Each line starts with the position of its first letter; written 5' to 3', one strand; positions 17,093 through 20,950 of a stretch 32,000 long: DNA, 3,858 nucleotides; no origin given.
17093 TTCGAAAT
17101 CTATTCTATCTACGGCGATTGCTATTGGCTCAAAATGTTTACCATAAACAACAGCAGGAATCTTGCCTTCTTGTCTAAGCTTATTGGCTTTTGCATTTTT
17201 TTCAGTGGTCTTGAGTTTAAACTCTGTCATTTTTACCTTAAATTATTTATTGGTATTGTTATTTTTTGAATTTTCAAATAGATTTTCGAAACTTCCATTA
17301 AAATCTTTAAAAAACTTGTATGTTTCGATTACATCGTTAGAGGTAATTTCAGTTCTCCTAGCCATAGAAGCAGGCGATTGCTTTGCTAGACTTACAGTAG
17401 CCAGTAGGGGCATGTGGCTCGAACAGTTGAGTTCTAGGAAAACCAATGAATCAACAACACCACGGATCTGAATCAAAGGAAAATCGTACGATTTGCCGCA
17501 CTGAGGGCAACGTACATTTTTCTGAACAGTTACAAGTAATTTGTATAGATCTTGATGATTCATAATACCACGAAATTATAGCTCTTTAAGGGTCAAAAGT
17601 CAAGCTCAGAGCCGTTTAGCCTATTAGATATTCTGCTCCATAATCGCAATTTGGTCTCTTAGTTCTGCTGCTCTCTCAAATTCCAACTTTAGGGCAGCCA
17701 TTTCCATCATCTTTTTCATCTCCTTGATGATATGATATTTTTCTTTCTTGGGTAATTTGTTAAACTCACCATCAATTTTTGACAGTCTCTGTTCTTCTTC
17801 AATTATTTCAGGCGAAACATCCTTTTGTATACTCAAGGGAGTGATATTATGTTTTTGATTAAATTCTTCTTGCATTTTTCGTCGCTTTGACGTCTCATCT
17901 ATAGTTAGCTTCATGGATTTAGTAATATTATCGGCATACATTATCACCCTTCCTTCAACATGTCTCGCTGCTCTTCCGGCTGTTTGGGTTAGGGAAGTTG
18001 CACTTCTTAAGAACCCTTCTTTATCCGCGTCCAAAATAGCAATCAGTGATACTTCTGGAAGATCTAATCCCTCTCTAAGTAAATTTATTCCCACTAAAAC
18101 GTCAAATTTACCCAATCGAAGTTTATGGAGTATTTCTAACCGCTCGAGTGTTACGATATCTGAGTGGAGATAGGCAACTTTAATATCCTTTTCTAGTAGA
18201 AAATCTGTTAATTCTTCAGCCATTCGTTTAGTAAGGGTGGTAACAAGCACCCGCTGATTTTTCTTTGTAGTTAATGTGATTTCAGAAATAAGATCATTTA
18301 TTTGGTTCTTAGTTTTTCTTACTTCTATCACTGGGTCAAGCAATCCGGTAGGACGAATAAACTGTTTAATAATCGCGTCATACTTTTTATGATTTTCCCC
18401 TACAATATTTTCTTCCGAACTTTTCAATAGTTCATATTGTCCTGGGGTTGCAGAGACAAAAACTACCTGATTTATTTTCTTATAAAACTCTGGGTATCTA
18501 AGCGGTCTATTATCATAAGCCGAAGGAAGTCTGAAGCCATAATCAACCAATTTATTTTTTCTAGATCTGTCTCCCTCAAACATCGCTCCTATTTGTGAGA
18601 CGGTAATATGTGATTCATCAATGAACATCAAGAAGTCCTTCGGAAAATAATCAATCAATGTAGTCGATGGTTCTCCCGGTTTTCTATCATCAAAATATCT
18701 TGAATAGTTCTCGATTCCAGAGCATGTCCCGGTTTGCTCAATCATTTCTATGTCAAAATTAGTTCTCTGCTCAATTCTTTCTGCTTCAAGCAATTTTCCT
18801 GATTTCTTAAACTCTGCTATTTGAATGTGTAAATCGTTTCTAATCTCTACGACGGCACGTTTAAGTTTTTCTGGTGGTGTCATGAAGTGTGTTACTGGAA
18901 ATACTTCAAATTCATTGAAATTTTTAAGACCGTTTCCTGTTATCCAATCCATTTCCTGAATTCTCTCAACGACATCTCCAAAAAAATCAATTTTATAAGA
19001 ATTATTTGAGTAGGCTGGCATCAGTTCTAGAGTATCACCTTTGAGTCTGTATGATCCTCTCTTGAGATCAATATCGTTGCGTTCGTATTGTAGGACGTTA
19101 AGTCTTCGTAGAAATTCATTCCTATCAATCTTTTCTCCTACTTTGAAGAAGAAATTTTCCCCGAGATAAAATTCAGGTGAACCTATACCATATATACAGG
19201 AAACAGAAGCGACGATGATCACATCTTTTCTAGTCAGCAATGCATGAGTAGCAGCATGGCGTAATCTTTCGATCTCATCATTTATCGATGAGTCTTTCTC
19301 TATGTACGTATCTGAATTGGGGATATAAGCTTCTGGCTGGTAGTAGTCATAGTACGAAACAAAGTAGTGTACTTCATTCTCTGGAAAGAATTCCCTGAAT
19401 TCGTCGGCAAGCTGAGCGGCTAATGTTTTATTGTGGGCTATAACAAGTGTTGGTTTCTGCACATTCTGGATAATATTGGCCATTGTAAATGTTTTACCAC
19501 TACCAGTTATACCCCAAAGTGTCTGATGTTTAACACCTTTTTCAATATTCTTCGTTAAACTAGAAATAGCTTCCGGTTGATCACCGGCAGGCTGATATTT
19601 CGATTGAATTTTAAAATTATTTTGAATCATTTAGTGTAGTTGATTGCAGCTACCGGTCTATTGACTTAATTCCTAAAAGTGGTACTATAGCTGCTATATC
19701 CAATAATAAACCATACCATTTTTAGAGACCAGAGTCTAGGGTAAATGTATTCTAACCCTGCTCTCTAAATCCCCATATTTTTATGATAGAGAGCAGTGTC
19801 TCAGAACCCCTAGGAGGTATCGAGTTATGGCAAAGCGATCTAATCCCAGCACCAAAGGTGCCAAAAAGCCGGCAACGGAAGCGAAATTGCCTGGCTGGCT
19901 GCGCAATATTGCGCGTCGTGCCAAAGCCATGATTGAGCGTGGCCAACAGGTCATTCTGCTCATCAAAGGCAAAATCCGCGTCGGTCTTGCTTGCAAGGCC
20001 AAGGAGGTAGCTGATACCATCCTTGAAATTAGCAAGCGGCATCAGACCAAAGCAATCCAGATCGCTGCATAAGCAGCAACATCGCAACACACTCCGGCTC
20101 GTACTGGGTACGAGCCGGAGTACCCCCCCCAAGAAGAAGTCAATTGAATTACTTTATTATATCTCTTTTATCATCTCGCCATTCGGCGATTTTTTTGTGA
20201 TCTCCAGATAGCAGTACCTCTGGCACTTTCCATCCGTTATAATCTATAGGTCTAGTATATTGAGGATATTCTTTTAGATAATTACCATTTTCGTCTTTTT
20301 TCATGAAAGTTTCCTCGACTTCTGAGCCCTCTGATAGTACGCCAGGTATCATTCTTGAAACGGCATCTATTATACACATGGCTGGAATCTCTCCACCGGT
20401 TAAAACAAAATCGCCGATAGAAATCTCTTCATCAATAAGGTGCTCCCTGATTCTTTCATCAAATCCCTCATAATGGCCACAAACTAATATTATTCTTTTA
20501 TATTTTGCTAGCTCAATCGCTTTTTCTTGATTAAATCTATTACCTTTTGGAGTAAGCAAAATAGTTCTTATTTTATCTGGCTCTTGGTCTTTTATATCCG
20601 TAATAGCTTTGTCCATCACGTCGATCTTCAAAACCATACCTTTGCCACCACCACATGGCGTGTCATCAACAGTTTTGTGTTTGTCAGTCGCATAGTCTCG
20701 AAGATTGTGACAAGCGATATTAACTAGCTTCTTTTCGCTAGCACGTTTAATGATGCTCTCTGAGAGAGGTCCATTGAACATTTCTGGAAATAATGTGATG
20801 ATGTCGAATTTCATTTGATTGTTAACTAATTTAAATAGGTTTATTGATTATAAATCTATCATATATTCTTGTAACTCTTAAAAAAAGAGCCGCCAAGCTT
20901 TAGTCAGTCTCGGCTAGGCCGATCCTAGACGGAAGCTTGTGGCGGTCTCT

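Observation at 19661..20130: Compositionally foreign ~0.4-kb island carrying a self-contained small gene between uvrB and trmD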

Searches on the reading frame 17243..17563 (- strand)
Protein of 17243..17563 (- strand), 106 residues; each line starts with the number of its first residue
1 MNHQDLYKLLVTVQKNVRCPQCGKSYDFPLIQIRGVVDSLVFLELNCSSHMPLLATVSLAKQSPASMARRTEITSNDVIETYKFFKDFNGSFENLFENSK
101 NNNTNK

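Call 6: search_protein_families(library=pfam, proteins=[window:17243-17563:-], max_evalue=1)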
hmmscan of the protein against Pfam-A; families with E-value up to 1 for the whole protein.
window:17243-17563:- (106 aa): 3 families
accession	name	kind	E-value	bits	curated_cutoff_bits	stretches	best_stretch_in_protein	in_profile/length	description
PF13465.12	zf-H2C2_2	-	0.014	16.2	40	1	11-26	9-24/26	Zinc-finger double domain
PF13717.11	Zn_ribbon_4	-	0.034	14.5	30.3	1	17-33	3-19/36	zinc-ribbon domain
PF24460.1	DUF7575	-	0.04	13.7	28.5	1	16-27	3-14/28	Domain of unknown function (DUF7575)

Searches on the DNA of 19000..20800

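Call 4: search_rna_families(source=window, start=19000, end=20800, threshold=evalue, max_evalue=1, show_alignments=3)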
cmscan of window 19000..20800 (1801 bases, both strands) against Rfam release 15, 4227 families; matches with E-value up to 1: 1.
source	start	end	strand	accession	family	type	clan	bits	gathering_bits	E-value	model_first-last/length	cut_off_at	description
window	20409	20463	-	RF01123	sR35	Gene; snRNA; snoRNA; CD-box;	-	19.7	60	0.046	1-57/57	no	Small nucleolar RNA sR35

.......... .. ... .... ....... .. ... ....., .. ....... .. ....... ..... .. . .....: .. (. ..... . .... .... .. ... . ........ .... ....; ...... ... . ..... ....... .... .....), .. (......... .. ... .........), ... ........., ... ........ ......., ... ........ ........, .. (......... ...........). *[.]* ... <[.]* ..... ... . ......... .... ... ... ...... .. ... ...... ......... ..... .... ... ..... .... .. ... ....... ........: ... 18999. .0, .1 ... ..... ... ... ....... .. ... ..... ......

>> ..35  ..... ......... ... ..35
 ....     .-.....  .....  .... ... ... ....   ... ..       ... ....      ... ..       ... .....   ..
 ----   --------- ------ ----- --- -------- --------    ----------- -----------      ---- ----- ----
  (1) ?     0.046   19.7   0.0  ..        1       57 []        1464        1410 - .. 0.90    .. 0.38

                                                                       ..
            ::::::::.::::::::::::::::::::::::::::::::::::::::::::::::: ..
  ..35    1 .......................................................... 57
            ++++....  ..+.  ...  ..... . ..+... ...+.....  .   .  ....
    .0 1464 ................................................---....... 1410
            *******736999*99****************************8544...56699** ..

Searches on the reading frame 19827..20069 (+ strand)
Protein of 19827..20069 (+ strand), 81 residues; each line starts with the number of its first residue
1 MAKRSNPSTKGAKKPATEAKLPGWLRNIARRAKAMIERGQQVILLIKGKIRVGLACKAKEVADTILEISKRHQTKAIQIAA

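Call 6: search_protein_families(library=pfam, proteins=[window:19827-20069:+], max_evalue=1)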
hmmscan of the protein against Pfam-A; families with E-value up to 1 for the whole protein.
window:19827-20069:+ (81 aa): 0 families

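Call 11: find_homologous_proteins(query=window:19827-20069:+, max_evalue=0.01)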
Query window:19827-20069:+ (81 aa): 2 proteins with E <= 0.01 among 2 candidates.
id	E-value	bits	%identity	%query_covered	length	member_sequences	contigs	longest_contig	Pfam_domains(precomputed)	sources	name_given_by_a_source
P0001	7.1e-43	161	100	100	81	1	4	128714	-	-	-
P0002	2.0e-32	128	82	100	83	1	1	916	-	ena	-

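Call 14: find_encoding_contigs(protein=P0002, flank=5000)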
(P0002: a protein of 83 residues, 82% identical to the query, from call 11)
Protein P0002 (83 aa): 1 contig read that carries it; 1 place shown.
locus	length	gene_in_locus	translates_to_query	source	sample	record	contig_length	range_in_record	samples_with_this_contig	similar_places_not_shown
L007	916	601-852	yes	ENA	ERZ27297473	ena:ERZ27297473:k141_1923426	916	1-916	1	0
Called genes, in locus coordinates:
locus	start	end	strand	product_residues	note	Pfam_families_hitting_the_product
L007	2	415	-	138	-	?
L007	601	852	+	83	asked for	-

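Call 15: find_encoding_contigs(protein=P0001, flank=3000)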
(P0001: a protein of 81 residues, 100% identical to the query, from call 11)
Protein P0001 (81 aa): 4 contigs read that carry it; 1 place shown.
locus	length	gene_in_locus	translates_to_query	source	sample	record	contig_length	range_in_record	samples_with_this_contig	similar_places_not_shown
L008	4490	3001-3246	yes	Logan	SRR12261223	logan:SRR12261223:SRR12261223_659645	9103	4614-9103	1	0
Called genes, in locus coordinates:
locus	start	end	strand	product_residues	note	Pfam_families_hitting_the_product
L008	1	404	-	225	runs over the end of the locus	PF01386:Ribosomal_L25p, PF14693:Ribosomal_TL5_C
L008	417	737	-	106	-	-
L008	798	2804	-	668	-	PF04851:ResIII, PF17757:UvrB_inter, PF27431:UvrB_3rd, PF00271:Helicase_C, PF12344:UvrB, PF02151:UVR (weak)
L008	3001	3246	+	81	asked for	-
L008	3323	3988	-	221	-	PF01746:tRNA_m1G_MT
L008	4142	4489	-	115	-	?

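Call 31: search_protein_representatives(alignment_id=A2)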
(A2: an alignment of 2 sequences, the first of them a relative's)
Query: 2 sequences, 83 profile positions. Proteins with E-value up to 0.001 (for the whole library): 2; up to 1e-10: 2; up to 1e-30: 1. The best 2 are listed.
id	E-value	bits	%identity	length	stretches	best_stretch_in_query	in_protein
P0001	1.6e-47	175.7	-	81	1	1-82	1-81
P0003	1.0e-12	64.1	-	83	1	19-80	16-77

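Call 32: predict_structure(alignment_id=A2)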
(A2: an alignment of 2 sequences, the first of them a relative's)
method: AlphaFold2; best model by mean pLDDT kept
length: 81 residues; sequences in the alignment: 2
mean_pLDDT: 61.5   pTM: 0.41
mean pLDDT of the five models: 61.5, 60.0, 58.9, 54.9, 46.6
residues with pLDDT >= 90: 0; 70-90: 27; 50-70: 40; < 50: 14
segments of 3 or more residues with pLDDT < 50: 5-15
pLDDT, mean of each block of 10 residues (from residue 1): 46 49 73 75 60 60 71 59 51
secondary structure, 60 per line:
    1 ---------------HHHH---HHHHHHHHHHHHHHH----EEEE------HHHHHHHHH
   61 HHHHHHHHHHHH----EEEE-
elements in order: H16-19 H23-37 E42-45 H52-72 E77-80

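Call 34: find_encoding_contigs(protein=P0003, flank=4000)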
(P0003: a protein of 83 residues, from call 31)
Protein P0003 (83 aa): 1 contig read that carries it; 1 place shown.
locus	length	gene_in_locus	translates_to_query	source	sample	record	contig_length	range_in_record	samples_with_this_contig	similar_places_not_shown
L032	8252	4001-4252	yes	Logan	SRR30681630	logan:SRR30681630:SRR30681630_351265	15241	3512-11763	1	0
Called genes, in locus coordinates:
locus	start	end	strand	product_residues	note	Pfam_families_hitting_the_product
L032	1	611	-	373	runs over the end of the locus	PF00919:UPF0004, PF04055:Radical_SAM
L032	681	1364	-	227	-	PF01386:Ribosomal_L25p, PF14693:Ribosomal_TL5_C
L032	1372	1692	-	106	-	-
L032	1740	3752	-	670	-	PF00270:DEAD (faint), PF04851:ResIII, PF17757:UvrB_inter, PF27431:UvrB_3rd, PF00271:Helicase_C, PF12344:UvrB, PF02151:UVR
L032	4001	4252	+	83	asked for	-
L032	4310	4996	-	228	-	PF01746:tRNA_m1G_MT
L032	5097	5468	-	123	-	PF13083:KH_KhpA-B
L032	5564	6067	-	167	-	PF00886:Ribosomal_S16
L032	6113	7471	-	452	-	PF01327:Pep_deformylase, PF00551:Formyl_trans_N, PF02911:Formyl_trans_C (weak)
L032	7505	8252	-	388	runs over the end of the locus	PF01073:3Beta_HSD (weak), PF01370:Epimerase, PF02719:Polysacc_synt_2, PF04321:RmlD_sub_bind (weak), PF07993:NAD_binding_4 (faint), PF16363:GDP_Man_Dehyd, PF01370:Epimerase, PF16363:GDP_Man_Dehyd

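Call 39: find_related_loci(query=A4, collection=genome_contigs, flank=3000)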
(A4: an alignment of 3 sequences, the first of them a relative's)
Query A4 (81 aa) in genome_contigs; peptide patterns used: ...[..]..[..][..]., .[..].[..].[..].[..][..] (x = any residue, [..] = any of these).
64 stretches matched a pattern; 1 encode a relative of the query (tblastn E <= 1e-3); 1 distinct loci.
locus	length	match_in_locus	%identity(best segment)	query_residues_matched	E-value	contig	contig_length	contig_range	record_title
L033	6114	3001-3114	37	5-36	8e-6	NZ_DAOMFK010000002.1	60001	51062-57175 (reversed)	MAG: Nocardioides sp. isolate AMR_MDS_5004 NODE_33_length_60001_cov_13.083675, whole genome shotgun sequence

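Call 40: find_related_loci(query=A4, collection=metagenome_contigs, flank=3000)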
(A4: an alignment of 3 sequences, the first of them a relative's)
Query A4 (81 aa) in metagenome_contigs; peptide patterns used: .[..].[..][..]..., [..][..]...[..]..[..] (x = any residue, [..] = any of these).
209 stretches matched a pattern, but none encodes a relative of the query by tblastn (E <= 1e-3).

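Call 68: search_solved_structures(query=A4, max_evalue=10)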
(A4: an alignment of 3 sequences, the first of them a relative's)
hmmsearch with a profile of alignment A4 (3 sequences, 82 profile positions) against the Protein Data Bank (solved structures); distinct sequences matched with E-value up to 10: 3.
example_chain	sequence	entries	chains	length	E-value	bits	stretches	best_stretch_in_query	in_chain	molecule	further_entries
6max_A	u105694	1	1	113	0.16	15.4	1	12-49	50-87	Ribonuclease P protein component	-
3q1q_A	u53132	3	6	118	0.17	15.3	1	12-49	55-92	Ribonuclease P protein component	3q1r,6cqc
1nz0_A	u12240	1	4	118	0.18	15.2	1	12-49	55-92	Ribonuclease P protein component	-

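Call 70: fold_search(model_id=the predicted structure, library=pdb)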
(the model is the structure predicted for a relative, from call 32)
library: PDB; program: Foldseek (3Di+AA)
matches with E <= 10: 360; with E <= 0.001: 0
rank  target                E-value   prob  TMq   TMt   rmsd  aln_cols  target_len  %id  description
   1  5mso                  5.1e-01  0.28  0.38  0.10  12.1        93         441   15  Structure of the R domain of carboxylic acid reductase (CAR) from Mycobacterium marinum in complex with NADP (released 2017-07-05)
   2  5msu_B                5.8e-01  0.23  0.38  0.10  12.9        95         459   15  Structure of the R domain of carboxylic acid reductase (CAR) from Mycobacterium marinum in complex with NADP, P21 form (released 2017-07-05)
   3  5msu_A                6.5e-01  0.21  0.38  0.10  12.9        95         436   15  Structure of the R domain of carboxylic acid reductase (CAR) from Mycobacterium marinum in complex with NADP, P21 form (released 2017-07-05)
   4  7w8d_A                7.4e-01  0.47  0.44  0.26   3.4        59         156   12  The structure of Deinococcus radiodurans RuvC (released 2022-08-17)
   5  4wuo_A                7.9e-01  0.51  0.44  0.13   3.7        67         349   18  Structure of the E270A Mutant Isopropylmalate dehydrogenase from Thermus thermophilus in complex with IPM, Mn and NADH (released 2014-11-12)
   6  1wal                  9.6e-01  0.35  0.42  0.13   3.8        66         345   18  3-ISOPROPYLMALATE DEHYDROGENASE (IPMDH) MUTANT (M219A)FROM THERMUS THERMOPHILUS (released 1999-05-25)
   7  5msu_C                9.6e-01  0.18  0.38  0.10  12.9        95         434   15  Structure of the R domain of carboxylic acid reductase (CAR) from Mycobacterium marinum in complex with NADP, P21 form (released 2017-07-05)
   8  7w8d_B                1.2e+00  0.41  0.46  0.28   3.3        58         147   10  The structure of Deinococcus radiodurans RuvC (released 2022-08-17)
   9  3nyi_A                1.3e+00  0.60  0.51  0.17   3.0        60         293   13  The crystal structure of a fat acid (stearic acid)-binding protein from Eubacterium ventriosum ATCC 27560. (released 2010-09-22)
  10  8grg_B                1.3e+00  0.44  0.45  0.14   3.3        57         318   18  Crystal structure of a constitutively active mutant of the alpha gamma heterodimer of human IDH3 (released 2022-11-30)
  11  8gs5_D                1.3e+00  0.35  0.44  0.13   3.4        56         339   18  Crystal structure of a constitutively active mutant of human IDH3 holoenzyme in apo form (released 2022-11-30)
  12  6s16_B                1.3e+00  0.28  0.42  0.24   6.1        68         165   16  T. thermophilus RuvC in complex with Holliday junction substrate (released 2019-09-25)
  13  6lky_A                1.4e+00  0.35  0.47  0.14   3.6        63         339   19  Crystal structure of isocitrate dehydrogenase from Methylococcus capsulatus (released 2020-12-23)
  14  3qtb_A                1.4e+00  0.23  0.36  0.26   5.5        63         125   16  Structure of the universal stress protein from Archaeoglobus fulgidus in complex with dAMP (released 2011-03-30)
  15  6hcd_B                1.4e+00  0.21  0.36  0.25   5.5        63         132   16  Structure of universal stress protein from Archaeoglobus fulgidus (released 2018-08-29)
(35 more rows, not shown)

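Call 74: predict_structure(alignment_id=A4)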
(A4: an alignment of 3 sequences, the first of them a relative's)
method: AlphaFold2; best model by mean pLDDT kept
length: 81 residues; sequences in the alignment: 3
mean_pLDDT: 70.7   pTM: 0.51
mean pLDDT of the five models: 70.7, 66.3, 59.4, 57.3, 49.9
residues with pLDDT >= 90: 0; 70-90: 56; 50-70: 10; < 50: 15
segments of 3 or more residues with pLDDT < 50: 1-4, 8-13, 15-18
pLDDT, mean of each block of 10 residues (from residue 1): 48 48 78 82 79 73 81 78 66
secondary structure, 60 per line:
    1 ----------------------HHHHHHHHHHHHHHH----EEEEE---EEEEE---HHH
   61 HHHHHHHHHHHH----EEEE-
elements in order: H23-37 E42-46 E50-54 H58-72 E77-80

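Call 76: fold_search(model_id=the predicted structure, library=pdb)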
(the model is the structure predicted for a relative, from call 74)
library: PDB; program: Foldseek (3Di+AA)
matches with E <= 10: 113; with E <= 0.001: 0
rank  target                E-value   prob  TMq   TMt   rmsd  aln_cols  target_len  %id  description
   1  6msp_MODEL_1_A        2.7e-01  0.69  0.50  0.44  11.7        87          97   15  De novo Designed Protein Foldit3 (released 2019-06-12)
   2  4mkv_S                4.0e-01  0.33  0.42  0.30  11.9       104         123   13  Structure of Pisum sativum Rubisco with ABA (released 2013-10-16)
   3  2ybv_B                4.6e-01  0.38  0.44  0.36  10.6        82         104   13  STRUCTURE OF RUBISCO FROM THERMOSYNECHOCOCCUS ELONGATUS (released 2012-03-28)
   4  1rbl_I                4.6e-01  0.28  0.41  0.33  11.4        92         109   16  STRUCTURE DETERMINATION AND REFINEMENT OF RIBULOSE 1,5 BISPHOSPHATE CARBOXYLASE(SLASH)OXYGENASE FROM SYNECHOCOCCUS PCC (released 1994-06-22)
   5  5wsk_E                7.8e-01  0.25  0.40  0.29  11.9        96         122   11  Structure of Ribulose-1,5-bisphosphate carboxylase/oxygenase from wheat (released 2018-02-14)
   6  1aus_S                8.3e-01  0.30  0.45  0.32  12.0       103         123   12  ACTIVATED UNLIGANDED SPINACH RUBISCO (released 1995-10-15)
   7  1rsc_I                8.9e-01  0.30  0.39  0.30   4.3        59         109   17  STRUCTURE OF AN EFFECTOR INDUCED INACTIVATED STATE OF RIBULOSE BISPHOSPHATE CARBOXYLASE(SLASH)OXYGENASE: THE BINARY CO (released 1995-05-08)
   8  6hbc_D                9.5e-01  0.51  0.48  0.38   3.9        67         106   22  Structure of the repeat unit in the network formed by CcmM and Rubisco from Synechococcus elongatus (released 2018-12-12)
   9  5nv3_I                9.5e-01  0.38  0.45  0.31   4.2        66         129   17  Structure of Rubisco from Rhodobacter sphaeroides in complex with CABP (released 2017-07-26)
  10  7cma_A                9.5e-01  0.23  0.38  0.23   7.4        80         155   12  Structure of A151R from African swine fever virus Georgia (released 2021-06-02)
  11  5wsk_H                1.2e+00  0.18  0.41  0.30  11.7        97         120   15  Structure of Ribulose-1,5-bisphosphate carboxylase/oxygenase from wheat (released 2018-02-14)
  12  4hhh_S                1.2e+00  0.18  0.42  0.30  11.5       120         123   14  Structure of Pisum sativum Rubisco (released 2012-10-31)
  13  2ybq                  1.2e+00  0.15  0.35  0.15   4.5        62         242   19  The x-ray structure of the SAM-dependent uroporphyrinogen III methyltransferase NirE from Pseudomonas aeruginosa in comp (released 2011-06-01)
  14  3j7y_I                1.2e+00  0.06  0.22  0.12  17.1        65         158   18  Structure of the large ribosomal subunit from human mitochondria (released 2014-10-15)
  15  1q1o_MODEL_1_A        1.4e+00  0.18  0.36  0.31   6.3        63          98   11  Solution Structure of the PB1 Domain of Cdc24p (Long Form) (released 2003-10-14)
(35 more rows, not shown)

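Call 83: find_homologous_proteins(query=A4, max_evalue=0.1)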
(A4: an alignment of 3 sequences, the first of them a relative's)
Query A4 (3 sequences) (81 aa, profile of the alignment): 3 proteins with E <= 0.1 among 503 candidates.
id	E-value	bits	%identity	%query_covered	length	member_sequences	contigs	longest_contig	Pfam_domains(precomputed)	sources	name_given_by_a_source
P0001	4.2e-42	160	100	100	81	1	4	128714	-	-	-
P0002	2.1e-41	158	82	100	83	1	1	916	-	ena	-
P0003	1.4e-34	136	47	74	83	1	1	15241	-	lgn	-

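Call 91: search_protein_families(library=phrogs, proteins=[P0001, P0003], max_evalue=0.1)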
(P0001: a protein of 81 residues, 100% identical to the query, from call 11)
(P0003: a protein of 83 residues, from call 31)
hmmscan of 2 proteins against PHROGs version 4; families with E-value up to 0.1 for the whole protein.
P0001 (81 aa): 0 families

P0003 (83 aa): 1 family
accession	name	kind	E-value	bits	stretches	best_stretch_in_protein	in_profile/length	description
phrog_25046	-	unknown function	0.078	13.8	1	12-74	41-101/183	-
